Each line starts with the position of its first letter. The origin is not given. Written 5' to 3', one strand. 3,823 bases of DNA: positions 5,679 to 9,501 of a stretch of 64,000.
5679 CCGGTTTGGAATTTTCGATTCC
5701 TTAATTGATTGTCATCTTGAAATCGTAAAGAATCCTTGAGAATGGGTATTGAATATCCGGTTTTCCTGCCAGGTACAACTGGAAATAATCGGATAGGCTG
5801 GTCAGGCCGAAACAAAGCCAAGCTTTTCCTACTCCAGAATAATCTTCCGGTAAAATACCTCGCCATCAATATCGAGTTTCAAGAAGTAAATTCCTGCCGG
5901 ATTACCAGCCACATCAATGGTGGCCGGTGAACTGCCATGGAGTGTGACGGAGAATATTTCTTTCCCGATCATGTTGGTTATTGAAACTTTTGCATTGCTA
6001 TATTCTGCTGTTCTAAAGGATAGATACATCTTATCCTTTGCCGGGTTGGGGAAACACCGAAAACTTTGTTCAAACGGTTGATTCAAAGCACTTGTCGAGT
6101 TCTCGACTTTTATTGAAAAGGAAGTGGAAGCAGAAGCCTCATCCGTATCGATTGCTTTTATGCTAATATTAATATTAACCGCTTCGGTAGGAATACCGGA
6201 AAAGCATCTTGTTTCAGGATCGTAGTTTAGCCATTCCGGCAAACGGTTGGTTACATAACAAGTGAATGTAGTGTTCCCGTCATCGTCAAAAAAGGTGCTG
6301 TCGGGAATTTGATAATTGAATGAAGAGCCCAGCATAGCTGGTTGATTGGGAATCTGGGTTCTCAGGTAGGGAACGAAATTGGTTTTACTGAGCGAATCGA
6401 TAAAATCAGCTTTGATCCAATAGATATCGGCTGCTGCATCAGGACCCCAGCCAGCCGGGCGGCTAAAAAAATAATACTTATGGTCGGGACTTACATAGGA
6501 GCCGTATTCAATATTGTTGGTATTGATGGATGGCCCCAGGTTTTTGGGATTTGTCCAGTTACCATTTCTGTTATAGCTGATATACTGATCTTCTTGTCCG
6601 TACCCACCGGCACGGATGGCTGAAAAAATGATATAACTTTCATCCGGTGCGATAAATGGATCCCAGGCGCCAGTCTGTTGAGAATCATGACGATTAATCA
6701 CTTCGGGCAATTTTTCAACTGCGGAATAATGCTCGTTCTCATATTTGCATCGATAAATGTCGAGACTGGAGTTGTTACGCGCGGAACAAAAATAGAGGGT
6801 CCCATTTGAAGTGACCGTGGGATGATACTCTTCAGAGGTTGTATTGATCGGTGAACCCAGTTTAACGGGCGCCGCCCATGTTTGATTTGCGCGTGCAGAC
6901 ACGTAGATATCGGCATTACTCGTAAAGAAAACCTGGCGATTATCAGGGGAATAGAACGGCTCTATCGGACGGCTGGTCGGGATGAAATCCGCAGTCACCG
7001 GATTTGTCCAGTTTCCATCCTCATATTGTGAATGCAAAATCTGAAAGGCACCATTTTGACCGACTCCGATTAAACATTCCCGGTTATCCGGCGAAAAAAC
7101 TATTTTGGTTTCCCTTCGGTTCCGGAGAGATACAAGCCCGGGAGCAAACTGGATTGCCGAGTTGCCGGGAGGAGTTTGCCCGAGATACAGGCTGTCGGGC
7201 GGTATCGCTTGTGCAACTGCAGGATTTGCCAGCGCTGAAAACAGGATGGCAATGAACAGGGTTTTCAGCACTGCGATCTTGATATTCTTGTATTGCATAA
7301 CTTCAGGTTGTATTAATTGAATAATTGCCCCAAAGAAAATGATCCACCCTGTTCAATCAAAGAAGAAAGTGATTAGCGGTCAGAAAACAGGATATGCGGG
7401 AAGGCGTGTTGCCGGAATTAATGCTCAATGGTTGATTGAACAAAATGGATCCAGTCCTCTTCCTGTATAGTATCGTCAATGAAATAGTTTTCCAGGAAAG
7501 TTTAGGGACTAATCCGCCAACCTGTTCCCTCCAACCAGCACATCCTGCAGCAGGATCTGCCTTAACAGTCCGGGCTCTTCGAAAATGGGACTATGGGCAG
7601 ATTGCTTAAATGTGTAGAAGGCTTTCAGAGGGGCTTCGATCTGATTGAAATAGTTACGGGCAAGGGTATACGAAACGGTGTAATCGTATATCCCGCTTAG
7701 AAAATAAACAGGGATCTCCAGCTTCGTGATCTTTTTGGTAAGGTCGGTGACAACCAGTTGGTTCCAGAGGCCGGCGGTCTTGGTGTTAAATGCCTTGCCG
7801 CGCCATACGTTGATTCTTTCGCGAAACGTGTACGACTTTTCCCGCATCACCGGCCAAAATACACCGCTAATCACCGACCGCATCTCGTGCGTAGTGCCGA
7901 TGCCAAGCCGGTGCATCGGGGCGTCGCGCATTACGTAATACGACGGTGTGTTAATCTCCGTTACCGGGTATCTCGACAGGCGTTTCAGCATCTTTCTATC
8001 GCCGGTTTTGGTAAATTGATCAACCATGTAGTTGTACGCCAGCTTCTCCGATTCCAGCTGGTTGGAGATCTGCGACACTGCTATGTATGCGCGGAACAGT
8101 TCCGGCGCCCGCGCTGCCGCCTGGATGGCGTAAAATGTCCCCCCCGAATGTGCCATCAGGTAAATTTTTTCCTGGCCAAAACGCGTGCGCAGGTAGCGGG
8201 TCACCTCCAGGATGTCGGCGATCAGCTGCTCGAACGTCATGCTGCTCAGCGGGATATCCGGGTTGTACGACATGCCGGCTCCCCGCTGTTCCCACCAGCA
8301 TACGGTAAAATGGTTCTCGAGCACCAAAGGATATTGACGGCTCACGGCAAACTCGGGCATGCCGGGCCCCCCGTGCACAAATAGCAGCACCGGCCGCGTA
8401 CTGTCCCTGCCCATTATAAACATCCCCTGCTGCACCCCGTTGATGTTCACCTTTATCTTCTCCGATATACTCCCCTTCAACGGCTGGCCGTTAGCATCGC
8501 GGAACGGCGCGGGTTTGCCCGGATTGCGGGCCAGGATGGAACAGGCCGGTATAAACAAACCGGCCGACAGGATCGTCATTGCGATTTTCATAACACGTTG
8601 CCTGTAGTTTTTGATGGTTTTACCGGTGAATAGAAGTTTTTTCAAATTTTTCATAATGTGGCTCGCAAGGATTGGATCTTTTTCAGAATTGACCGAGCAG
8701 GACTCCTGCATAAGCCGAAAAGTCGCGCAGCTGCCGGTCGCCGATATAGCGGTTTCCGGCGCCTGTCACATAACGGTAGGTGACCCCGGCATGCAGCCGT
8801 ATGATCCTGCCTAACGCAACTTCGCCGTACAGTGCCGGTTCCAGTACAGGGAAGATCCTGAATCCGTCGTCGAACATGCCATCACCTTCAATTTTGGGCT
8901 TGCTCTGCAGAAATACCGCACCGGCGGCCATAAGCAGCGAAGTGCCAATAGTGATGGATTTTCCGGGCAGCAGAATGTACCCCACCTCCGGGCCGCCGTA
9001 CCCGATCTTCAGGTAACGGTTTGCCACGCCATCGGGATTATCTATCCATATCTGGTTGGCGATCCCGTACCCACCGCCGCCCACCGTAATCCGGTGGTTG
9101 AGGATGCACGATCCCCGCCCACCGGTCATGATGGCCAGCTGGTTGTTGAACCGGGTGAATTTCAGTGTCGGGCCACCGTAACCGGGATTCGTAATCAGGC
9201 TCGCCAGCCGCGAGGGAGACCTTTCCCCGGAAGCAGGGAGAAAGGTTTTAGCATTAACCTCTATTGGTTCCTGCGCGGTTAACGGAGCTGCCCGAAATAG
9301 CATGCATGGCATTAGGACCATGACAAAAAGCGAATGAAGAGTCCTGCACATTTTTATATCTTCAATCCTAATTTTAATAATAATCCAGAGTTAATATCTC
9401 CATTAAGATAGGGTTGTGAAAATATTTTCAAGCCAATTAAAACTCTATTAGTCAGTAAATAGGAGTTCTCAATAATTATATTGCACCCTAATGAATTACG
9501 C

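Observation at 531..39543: A ~70-nt operator+promoter module, eight full copies and one operator-less copy, heads almost every operon of a 39-kb island: putative LytTR regulon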

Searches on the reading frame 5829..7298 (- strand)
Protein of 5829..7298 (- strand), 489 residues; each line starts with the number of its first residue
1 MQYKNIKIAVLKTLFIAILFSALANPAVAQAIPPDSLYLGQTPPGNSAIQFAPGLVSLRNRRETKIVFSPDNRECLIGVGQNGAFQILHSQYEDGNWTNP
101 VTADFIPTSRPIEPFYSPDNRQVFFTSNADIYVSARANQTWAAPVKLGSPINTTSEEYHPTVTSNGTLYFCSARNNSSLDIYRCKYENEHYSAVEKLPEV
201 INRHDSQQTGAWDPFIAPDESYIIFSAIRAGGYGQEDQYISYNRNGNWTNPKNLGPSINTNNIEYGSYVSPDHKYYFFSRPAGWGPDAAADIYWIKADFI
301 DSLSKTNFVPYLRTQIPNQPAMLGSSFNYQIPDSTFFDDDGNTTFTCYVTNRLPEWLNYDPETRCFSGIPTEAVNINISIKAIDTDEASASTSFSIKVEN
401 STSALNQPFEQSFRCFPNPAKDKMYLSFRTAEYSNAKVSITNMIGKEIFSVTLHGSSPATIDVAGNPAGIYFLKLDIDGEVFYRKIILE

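Call 8: search_protein_families(library=pfam, proteins=[window:5829-7298:-], max_evalue=0.001)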
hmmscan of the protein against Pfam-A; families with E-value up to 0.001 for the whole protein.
window:5829-7298:- (489 aa): 3 families
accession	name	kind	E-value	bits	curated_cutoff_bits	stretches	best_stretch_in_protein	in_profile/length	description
PF07676.18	PD40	-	5.4e-14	52.2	20.9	1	147-183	1-38/38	WD40-like Beta Propeller Repeat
PF05345.18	He_PIG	-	2.1e-13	51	24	1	314-398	5-95/96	Putative Ig domain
PF18962.6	Por_Secre_tail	-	5.9e-12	46.2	27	1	416-487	2-74/75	Secretion system C-terminal sorting domain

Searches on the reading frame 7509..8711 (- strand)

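Call 8: search_protein_families(library=pfam, proteins=[window:7509-8711:-], max_evalue=0.001)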
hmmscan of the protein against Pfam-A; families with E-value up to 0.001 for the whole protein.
window:7509-8711:- (400 aa): 4 families
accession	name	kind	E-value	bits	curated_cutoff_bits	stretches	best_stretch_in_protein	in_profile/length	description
PF00561.26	Abhydrolase_1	-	2.3e-15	57.4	25.8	1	107-380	1-245/245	alpha/beta hydrolase fold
PF12146.15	Hydrolase_4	-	1.5e-13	51.1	27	1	132-213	29-108/239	Serine aminopeptidase, S33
PF00326.27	Peptidase_S9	-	0.00026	21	22.6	1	162-244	43-131/213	Prolyl oligopeptidase family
PF12697.13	Abhydrolase_6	-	0.00028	22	26.3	1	109-380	1-211/217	Alpha/beta hydrolase family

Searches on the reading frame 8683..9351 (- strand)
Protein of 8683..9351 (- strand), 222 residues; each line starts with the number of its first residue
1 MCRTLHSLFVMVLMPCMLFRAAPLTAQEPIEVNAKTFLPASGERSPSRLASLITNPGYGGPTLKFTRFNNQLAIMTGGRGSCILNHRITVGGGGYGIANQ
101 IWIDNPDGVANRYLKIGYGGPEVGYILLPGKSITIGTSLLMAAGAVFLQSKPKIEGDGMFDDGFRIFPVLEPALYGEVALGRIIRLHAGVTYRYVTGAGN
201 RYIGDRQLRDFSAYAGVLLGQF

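Call 8: search_protein_families(library=pfam, proteins=[window:8683-9351:-], max_evalue=0.001)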
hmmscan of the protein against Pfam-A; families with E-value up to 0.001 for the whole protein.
window:8683-9351:- (222 aa): 0 families

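Call 42: search_protein_families(library=ncbifam, proteins=[window:8683-9351:-], max_evalue=0.01)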
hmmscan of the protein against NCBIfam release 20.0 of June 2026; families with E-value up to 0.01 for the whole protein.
window:8683-9351:- (222 aa): 0 families

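Call 60: search_protein_families(library=pfam, proteins=[window:8683-9351:-], max_evalue=1)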
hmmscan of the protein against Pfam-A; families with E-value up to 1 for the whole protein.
window:8683-9351:- (222 aa): 0 families
